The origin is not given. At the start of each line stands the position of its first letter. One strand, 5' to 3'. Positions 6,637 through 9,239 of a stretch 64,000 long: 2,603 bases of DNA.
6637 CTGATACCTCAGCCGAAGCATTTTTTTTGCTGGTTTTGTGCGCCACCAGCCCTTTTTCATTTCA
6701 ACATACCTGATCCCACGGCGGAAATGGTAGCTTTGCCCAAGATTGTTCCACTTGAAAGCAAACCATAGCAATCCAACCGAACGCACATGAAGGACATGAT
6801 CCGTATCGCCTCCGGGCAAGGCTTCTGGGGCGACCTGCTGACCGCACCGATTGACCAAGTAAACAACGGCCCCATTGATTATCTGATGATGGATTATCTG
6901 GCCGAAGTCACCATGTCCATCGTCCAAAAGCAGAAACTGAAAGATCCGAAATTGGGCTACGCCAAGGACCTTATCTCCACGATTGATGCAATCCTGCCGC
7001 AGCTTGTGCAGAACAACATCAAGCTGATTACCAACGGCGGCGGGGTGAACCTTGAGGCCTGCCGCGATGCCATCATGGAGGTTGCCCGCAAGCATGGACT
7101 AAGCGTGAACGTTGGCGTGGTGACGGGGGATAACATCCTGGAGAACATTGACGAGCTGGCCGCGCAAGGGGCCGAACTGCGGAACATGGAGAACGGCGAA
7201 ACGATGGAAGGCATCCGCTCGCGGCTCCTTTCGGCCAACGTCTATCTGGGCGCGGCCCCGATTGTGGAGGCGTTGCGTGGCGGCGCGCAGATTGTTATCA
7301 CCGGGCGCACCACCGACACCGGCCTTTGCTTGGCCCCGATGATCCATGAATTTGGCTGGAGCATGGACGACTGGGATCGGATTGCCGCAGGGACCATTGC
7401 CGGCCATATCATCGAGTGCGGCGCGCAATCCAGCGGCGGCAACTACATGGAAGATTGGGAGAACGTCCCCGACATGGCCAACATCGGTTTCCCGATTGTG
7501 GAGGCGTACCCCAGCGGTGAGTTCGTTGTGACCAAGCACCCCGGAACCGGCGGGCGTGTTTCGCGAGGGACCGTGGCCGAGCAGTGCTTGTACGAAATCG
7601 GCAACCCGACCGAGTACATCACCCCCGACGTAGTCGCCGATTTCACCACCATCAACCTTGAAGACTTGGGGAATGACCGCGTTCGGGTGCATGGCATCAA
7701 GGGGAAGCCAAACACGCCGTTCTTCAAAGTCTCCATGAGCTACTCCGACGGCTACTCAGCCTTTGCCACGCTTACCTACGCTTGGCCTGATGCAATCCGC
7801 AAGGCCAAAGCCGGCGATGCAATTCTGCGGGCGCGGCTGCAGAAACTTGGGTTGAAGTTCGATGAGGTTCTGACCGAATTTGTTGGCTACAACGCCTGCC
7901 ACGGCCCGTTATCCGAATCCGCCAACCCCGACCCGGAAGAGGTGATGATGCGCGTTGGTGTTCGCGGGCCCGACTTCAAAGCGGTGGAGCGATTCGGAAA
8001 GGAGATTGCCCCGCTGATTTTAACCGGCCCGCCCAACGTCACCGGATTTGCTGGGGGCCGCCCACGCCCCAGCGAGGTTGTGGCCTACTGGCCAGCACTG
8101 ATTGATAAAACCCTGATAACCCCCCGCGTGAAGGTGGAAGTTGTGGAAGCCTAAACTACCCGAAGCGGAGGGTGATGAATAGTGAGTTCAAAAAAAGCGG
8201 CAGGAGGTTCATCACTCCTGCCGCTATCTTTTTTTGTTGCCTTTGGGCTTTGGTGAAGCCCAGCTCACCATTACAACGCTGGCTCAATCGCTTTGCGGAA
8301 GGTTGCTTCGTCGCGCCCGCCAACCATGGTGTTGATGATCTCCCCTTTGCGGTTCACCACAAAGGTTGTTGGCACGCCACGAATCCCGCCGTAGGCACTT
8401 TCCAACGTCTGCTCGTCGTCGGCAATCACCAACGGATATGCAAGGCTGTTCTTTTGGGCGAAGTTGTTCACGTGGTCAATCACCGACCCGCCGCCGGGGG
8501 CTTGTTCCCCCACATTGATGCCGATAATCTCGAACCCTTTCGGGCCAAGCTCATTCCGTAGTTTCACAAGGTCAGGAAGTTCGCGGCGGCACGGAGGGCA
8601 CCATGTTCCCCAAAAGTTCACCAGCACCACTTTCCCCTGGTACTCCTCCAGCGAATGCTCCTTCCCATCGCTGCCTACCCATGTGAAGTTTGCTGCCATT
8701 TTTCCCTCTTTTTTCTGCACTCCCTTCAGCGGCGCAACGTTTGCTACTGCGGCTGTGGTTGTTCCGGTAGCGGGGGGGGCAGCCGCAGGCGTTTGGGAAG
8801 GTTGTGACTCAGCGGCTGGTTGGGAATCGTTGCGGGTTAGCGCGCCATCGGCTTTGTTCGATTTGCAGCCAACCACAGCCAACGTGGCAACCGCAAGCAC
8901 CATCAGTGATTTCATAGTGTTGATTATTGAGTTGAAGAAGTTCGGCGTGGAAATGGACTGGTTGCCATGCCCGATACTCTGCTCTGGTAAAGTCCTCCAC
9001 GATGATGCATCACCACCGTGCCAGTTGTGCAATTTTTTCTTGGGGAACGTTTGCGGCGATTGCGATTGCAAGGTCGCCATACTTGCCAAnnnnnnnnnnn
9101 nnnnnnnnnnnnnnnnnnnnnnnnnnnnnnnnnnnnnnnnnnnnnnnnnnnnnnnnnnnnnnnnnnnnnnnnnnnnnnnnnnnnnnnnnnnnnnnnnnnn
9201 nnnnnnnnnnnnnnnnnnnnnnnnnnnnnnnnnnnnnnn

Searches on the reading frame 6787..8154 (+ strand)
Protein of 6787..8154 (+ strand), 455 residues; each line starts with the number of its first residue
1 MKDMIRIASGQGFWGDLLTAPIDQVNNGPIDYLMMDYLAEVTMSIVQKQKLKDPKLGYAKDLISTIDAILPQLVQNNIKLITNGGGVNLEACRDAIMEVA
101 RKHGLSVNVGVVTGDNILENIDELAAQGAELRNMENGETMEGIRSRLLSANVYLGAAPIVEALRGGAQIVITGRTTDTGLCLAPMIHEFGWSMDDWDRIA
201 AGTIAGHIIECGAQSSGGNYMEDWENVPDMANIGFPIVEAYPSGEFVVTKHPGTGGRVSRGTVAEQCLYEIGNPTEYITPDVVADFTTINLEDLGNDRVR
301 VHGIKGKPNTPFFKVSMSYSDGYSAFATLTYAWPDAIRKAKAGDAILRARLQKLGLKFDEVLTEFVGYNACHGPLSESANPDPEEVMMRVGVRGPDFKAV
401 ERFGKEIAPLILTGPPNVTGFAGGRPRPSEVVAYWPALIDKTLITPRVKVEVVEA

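Call 3: search_protein_families(library=pfam, proteins=[window:6787-8154:+], max_evalue=0.01)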
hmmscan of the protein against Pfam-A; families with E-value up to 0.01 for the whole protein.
window:6787-8154:+ (455 aa): 1 family
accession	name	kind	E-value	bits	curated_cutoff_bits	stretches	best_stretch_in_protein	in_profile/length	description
PF07287.17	AtuA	-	3.5e-150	501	22.8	1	5-449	1-436/437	Acyclic terpene utilisation family protein AtuA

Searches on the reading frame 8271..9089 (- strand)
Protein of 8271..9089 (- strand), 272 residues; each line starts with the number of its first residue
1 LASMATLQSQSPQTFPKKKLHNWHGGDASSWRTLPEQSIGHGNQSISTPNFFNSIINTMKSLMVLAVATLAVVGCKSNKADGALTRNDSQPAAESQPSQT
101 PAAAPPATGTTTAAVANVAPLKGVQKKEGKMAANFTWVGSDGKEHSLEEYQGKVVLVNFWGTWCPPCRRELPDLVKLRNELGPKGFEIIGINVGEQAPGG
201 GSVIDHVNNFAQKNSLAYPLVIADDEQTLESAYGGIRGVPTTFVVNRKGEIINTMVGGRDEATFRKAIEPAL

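Call 3: search_protein_families(library=pfam, proteins=[window:8271-9089:-], max_evalue=0.01)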
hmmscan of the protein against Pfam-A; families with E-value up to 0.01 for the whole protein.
window:8271-9089:- (272 aa): 7 families
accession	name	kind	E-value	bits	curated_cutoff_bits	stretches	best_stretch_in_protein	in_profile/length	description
PF08534.16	Redoxin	-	4e-26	92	26.6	1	128-261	2-141/148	Redoxin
PF00578.27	AhpC-TSA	-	3.5e-25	88.8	26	1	129-252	2-122/124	AhpC/TSA family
PF13905.12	Thioredoxin_8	-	7.4e-12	45.9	27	1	152-251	1-94/94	Thioredoxin-like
PF00085.26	Thioredoxin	-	8e-09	35.9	23.5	1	152-195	18-60/103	Thioredoxin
PF13098.12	Thioredoxin_2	-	5.1e-07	30.4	27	1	151-267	4-103/104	Thioredoxin-like domain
PF00255.25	GSHPx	-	0.0011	18.9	27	1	136-196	5-67/108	Glutathione peroxidase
PF02630.20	SCO1-SenC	-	0.0022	18.4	22.8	1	133-187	2-57/134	SCO1/SenC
